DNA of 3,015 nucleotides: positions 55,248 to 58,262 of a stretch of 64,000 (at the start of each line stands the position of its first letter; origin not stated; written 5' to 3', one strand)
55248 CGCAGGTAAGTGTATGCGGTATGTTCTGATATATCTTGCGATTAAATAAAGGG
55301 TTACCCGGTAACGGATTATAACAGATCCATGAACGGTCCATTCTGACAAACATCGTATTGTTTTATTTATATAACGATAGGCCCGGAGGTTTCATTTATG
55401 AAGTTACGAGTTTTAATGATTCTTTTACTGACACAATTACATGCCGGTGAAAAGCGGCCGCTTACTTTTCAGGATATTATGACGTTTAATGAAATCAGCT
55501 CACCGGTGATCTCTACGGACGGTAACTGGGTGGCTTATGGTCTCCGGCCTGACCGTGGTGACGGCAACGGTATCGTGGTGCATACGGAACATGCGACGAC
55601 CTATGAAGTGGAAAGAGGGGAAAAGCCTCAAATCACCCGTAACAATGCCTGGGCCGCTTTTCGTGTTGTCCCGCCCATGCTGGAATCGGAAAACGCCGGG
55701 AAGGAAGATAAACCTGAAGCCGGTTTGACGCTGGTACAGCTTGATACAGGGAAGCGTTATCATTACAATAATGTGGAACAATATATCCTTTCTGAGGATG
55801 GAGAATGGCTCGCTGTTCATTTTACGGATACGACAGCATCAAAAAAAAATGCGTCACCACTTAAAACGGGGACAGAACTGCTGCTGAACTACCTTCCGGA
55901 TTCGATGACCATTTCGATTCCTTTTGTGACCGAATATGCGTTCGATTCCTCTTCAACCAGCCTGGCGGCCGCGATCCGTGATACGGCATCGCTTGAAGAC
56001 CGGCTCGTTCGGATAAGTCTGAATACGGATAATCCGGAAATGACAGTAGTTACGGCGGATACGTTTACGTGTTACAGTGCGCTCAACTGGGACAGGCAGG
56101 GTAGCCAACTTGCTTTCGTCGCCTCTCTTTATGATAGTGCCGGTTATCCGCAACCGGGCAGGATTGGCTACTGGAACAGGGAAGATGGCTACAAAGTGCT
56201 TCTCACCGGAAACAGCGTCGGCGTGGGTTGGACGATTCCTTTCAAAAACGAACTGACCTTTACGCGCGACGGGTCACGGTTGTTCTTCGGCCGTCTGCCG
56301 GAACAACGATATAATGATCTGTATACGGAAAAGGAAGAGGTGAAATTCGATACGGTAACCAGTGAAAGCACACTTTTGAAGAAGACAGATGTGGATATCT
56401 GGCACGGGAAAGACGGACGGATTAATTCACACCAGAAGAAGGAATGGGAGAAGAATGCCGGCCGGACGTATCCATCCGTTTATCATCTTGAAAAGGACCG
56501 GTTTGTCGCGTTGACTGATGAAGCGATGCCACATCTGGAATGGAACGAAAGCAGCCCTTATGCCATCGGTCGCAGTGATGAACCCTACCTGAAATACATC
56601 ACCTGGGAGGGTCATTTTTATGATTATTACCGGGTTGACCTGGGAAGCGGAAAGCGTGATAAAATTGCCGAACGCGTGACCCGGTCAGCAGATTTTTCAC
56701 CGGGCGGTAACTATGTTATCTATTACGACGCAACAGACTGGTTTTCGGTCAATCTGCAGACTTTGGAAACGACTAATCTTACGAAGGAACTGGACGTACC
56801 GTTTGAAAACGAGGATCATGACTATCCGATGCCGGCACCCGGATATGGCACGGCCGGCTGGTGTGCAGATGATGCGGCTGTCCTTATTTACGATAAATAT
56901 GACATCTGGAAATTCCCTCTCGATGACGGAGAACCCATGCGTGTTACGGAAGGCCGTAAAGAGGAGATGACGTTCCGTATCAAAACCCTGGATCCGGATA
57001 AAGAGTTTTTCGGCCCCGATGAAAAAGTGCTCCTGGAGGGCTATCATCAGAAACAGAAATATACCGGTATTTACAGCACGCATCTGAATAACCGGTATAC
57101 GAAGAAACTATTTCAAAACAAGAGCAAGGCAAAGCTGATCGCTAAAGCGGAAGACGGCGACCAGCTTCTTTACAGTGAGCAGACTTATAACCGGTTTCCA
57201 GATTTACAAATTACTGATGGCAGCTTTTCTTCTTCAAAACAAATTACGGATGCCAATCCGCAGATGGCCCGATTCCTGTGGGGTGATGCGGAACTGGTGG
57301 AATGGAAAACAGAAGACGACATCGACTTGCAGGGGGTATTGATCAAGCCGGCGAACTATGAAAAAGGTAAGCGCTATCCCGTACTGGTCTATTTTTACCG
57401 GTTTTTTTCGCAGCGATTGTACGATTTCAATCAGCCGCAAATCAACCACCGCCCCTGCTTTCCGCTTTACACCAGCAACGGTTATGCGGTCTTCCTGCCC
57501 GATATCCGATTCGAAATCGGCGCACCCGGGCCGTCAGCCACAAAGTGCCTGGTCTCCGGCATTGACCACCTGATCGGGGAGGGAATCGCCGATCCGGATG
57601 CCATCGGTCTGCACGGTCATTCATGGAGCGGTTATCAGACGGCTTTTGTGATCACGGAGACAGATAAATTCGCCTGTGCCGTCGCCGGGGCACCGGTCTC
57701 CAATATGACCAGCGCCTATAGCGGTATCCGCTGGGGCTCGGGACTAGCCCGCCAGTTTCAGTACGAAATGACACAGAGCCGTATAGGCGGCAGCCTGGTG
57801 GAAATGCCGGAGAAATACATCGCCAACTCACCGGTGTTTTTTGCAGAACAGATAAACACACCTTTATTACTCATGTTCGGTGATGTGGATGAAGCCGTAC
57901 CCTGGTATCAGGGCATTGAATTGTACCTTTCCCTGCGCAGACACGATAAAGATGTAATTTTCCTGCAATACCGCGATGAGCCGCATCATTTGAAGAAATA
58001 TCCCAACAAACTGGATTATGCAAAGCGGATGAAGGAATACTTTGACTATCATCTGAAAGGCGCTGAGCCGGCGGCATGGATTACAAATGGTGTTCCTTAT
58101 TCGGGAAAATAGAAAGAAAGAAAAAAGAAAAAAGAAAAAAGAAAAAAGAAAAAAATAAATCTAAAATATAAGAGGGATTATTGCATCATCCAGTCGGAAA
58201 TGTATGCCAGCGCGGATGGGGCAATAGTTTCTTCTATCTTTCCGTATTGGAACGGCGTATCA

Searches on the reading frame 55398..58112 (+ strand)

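Call 69: search_protein_families(library=pfam, proteins=[window:55398-58112:+], max_evalue=0.00001)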
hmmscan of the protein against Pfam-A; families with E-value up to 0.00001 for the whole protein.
window:55398-58112:+ (904 aa): 1 family
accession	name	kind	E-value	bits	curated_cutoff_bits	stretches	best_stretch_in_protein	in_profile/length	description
PF00326.27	Peptidase_S9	-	8e-22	78.2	22.6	1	719-887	49-211/213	Prolyl oligopeptidase family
